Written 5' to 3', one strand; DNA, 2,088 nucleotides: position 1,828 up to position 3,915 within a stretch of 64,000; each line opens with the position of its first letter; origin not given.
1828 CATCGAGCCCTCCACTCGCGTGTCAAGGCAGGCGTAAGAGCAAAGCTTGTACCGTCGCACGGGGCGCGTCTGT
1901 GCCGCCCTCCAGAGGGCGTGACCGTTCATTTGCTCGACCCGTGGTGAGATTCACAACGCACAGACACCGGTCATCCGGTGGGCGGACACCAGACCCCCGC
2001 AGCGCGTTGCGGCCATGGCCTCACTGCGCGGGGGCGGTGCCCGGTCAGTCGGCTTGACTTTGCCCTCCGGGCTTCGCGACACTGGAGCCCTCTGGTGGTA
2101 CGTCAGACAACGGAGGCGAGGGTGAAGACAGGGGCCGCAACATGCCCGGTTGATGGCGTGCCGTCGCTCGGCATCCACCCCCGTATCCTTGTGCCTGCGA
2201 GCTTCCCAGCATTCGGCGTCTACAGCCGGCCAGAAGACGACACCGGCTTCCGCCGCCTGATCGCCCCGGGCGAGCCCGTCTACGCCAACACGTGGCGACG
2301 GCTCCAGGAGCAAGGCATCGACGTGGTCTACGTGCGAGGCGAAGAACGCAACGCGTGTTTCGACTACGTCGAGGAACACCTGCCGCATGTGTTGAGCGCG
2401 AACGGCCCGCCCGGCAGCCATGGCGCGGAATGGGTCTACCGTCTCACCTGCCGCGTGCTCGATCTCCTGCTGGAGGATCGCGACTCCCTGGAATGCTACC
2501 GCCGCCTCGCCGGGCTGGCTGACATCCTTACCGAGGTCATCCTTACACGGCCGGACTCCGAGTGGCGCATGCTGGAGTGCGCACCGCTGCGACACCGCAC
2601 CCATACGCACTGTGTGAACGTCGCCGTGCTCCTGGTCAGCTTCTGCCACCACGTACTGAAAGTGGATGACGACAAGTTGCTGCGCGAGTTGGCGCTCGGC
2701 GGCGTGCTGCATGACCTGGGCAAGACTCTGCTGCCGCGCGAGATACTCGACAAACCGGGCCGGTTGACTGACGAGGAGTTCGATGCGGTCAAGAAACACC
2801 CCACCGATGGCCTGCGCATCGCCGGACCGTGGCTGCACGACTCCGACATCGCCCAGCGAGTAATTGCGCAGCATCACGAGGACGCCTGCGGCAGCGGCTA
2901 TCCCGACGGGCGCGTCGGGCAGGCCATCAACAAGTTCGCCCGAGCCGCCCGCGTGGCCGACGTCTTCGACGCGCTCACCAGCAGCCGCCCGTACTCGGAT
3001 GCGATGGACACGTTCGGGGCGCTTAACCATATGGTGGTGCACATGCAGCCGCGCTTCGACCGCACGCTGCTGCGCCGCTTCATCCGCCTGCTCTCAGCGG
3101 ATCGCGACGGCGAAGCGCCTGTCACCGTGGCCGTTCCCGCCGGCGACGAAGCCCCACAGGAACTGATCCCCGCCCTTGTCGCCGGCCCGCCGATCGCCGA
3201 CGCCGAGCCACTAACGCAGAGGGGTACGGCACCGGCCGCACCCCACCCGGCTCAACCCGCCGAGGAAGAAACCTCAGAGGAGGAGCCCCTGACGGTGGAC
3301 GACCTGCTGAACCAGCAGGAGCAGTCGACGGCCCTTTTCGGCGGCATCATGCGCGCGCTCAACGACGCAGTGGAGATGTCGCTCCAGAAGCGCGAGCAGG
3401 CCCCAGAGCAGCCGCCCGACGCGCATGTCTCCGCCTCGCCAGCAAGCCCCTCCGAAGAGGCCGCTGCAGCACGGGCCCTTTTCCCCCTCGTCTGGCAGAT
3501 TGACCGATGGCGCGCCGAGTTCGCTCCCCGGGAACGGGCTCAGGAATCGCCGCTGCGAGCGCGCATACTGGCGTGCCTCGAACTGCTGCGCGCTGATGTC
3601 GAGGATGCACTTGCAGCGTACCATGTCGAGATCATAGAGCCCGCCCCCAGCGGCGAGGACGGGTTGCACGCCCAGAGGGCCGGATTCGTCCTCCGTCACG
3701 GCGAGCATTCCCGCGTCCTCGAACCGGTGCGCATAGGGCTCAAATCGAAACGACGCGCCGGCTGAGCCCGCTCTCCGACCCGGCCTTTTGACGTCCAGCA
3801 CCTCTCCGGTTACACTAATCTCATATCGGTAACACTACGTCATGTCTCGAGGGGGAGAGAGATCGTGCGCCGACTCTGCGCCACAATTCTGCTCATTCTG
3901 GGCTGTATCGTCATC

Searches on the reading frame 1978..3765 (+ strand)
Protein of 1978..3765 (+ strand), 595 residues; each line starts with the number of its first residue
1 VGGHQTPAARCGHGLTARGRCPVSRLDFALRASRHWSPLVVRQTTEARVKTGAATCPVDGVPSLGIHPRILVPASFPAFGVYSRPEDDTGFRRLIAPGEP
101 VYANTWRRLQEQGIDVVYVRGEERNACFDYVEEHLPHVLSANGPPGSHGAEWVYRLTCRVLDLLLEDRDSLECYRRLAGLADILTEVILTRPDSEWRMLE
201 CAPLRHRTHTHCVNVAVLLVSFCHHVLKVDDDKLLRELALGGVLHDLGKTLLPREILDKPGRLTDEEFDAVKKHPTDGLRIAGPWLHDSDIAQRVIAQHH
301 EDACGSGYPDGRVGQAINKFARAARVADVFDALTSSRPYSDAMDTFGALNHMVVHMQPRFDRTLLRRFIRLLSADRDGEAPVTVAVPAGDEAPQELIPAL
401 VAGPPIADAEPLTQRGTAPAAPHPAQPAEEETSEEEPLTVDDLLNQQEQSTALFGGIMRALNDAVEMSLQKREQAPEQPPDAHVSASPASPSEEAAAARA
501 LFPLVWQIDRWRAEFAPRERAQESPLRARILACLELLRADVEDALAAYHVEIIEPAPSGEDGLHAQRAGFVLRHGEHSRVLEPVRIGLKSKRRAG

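Call 96: search_protein_families(library=pfam, proteins=[window:1978-3765:+], max_evalue=0.00001)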
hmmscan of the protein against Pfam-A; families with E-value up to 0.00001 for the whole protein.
window:1978-3765:+ (595 aa): 2 families
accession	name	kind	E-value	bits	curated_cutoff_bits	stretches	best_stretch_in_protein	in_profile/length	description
PF13487.12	HD_5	-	1.5e-25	90.4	27.2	1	224-364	29-170/170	HD domain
PF01966.28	HD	-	1.4e-11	45.1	22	1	209-332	2-115/116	HD domain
